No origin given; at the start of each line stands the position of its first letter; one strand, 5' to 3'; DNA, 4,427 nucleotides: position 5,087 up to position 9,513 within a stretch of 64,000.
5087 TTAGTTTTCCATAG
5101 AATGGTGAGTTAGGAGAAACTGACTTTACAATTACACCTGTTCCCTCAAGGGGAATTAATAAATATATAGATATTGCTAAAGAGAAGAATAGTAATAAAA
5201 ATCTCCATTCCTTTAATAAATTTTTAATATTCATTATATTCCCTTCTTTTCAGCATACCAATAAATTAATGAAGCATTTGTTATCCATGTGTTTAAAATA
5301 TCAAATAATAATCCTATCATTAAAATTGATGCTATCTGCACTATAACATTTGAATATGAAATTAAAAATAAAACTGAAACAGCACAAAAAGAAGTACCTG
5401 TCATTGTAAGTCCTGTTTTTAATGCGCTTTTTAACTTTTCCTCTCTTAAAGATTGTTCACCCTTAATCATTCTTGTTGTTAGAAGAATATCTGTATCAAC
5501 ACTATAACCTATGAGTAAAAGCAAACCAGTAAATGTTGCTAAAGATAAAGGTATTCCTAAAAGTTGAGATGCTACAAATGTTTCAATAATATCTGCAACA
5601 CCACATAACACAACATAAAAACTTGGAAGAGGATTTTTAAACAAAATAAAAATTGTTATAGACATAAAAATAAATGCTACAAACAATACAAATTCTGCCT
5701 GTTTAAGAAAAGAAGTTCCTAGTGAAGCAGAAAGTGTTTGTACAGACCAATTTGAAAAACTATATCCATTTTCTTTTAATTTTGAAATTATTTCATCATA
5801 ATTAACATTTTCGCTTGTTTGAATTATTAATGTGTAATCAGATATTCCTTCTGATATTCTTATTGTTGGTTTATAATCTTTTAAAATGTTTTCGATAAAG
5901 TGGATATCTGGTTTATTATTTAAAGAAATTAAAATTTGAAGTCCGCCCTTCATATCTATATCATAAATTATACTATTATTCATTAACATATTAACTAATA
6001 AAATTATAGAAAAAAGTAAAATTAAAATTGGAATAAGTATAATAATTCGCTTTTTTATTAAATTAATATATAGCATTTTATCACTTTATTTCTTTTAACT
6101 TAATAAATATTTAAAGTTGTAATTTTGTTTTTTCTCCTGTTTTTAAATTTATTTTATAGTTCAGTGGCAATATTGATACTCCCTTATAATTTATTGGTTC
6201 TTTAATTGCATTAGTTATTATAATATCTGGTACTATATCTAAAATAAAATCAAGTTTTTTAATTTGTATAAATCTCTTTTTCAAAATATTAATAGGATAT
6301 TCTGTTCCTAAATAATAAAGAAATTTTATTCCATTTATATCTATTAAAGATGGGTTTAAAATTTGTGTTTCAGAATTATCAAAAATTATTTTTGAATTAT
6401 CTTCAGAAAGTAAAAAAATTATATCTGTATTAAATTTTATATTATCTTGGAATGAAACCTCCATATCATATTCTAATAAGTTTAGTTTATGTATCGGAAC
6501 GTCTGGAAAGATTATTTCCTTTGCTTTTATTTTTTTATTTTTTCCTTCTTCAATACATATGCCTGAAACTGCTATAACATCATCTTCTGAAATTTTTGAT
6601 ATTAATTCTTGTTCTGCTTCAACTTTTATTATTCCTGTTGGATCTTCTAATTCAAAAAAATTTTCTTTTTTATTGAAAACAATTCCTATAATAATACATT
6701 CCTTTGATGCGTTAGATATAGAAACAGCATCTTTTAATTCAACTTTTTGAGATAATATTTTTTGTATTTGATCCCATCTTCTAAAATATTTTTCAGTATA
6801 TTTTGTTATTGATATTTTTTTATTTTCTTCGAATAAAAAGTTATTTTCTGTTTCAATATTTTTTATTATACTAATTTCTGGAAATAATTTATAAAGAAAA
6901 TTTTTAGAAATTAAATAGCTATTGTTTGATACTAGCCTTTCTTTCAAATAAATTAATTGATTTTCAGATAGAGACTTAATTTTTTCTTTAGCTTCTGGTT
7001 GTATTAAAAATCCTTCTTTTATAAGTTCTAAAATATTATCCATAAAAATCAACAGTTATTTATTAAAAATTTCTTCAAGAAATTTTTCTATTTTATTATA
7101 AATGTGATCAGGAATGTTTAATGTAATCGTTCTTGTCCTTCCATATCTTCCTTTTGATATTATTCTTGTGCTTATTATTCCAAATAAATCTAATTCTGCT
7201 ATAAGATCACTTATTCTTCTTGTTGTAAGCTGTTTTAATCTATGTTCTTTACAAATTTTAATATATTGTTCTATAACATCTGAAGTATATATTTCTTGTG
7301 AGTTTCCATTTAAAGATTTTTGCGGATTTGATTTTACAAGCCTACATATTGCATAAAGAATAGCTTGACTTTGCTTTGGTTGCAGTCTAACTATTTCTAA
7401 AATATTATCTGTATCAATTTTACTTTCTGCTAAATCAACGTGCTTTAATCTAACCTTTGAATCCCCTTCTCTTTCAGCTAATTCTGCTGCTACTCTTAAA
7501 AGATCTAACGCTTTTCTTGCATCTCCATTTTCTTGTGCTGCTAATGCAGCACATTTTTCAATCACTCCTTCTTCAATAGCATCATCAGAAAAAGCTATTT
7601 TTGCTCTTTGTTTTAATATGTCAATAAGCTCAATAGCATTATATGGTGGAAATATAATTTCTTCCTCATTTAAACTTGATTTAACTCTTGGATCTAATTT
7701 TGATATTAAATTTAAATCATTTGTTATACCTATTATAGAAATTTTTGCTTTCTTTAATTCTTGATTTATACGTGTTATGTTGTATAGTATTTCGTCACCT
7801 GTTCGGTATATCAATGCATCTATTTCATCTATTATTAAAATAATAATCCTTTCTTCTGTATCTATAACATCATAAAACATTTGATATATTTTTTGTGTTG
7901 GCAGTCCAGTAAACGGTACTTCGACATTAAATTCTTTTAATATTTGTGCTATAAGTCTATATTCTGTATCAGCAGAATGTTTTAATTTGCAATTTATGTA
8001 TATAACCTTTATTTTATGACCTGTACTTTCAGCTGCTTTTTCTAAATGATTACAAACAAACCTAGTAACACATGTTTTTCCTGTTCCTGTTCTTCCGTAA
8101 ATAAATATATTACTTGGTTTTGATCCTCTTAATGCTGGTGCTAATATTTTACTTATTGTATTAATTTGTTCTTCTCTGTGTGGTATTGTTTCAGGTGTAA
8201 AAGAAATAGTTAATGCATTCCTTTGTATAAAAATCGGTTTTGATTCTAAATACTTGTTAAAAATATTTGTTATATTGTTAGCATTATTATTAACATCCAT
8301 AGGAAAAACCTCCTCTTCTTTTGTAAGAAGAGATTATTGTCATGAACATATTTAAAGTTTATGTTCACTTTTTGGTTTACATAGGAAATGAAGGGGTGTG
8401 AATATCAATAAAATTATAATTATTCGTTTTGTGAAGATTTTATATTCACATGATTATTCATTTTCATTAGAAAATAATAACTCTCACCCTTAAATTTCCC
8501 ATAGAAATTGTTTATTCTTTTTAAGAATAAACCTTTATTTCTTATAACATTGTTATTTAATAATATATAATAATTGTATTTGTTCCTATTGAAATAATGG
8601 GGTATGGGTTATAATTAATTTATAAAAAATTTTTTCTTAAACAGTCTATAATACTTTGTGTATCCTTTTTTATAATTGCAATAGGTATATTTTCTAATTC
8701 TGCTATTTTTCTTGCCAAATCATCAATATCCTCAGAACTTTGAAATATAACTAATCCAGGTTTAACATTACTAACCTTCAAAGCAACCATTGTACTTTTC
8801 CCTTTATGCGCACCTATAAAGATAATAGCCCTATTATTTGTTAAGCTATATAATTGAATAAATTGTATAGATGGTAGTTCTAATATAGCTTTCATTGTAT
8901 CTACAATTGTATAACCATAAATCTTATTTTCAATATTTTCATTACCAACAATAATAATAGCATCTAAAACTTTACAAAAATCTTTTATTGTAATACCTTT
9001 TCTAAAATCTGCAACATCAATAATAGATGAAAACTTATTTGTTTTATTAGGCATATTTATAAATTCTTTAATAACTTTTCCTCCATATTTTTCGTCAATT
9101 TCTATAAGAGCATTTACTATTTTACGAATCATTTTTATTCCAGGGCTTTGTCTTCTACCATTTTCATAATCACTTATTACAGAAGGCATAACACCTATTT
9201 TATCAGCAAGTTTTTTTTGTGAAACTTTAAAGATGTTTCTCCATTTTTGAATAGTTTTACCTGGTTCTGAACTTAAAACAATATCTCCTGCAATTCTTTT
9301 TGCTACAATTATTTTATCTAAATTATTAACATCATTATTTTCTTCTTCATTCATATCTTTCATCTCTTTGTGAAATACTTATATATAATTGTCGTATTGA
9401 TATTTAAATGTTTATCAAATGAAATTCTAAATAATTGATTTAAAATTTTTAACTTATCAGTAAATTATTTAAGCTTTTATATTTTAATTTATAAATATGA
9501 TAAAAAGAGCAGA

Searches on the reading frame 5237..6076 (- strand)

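Call 62: search_protein_families(library=pfam, proteins=[window:5237-6076:-], max_evalue=0.00001)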
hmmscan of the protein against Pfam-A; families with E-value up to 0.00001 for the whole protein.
window:5237-6076:- (280 aa): 1 family
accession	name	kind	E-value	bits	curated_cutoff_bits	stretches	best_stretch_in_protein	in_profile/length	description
PF02355.23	SecD_SecF_C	-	1.7e-24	86.7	20.5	1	98-276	4-188/189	Protein export membrane protein SecD/SecF, C-terminal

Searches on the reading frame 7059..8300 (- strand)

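Call 62: search_protein_families(library=pfam, proteins=[window:7059-8300:-], max_evalue=0.00001)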
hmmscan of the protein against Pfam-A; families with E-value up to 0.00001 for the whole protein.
window:7059-8300:- (414 aa): 8 families
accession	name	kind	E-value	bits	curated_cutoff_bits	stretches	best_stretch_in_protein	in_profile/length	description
PF22703.2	Cdc6_lid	-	9.9e-26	89.9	27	1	227-292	2-67/68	Cdc6 AAA+ ATPase-type lid domain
PF09079.17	Cdc6_C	-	3e-22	78.8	25.1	1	304-397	3-89/96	CDC6, C terminal winged helix domain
PF13401.12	AAA_22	-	2.4e-13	51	27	1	62-193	5-124/130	AAA domain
PF05621.17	TniB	-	8.5e-11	42.1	22.4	1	56-207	29-176/189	Bacterial TniB protein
PF13191.12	AAA_16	-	7.3e-10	40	32.6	1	40-123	3-85/167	AAA ATPase domain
PF00004.35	AAA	-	1.6e-09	38.8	21.2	1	66-207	2-119/131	ATPase family associated with various cellular activities (AAA)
PF22606.2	Cdc6-ORC-like_ATPase_lid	-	4.2e-09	36.6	27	1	220-278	1-59/60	Cdc6/ORC-like, ATPase lid domain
PF01637.24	ATPase_2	-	2.2e-08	34.6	33.2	1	42-174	4-134/225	ATPase domain predominantly from Archaea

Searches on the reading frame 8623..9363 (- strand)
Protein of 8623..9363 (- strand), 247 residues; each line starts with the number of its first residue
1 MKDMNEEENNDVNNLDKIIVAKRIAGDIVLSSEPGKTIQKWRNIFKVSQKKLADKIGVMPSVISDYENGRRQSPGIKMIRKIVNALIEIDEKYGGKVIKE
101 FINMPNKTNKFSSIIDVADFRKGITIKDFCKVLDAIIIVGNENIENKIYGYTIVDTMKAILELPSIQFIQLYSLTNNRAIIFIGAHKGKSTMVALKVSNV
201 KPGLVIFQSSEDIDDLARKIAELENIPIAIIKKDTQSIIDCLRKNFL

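Call 62: search_protein_families(library=pfam, proteins=[window:8623-9363:-], max_evalue=0.00001)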
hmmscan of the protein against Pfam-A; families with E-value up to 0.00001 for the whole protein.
window:8623-9363:- (247 aa): 2 families
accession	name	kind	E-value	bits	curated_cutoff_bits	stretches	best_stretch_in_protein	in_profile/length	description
PF01381.28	HTH_3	-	1.5e-10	41.4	23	1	38-86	1-48/55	Helix-turn-helix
PF12844.13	HTH_19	-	4.7e-07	30.1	30.2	1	35-86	1-51/64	Helix-turn-helix domain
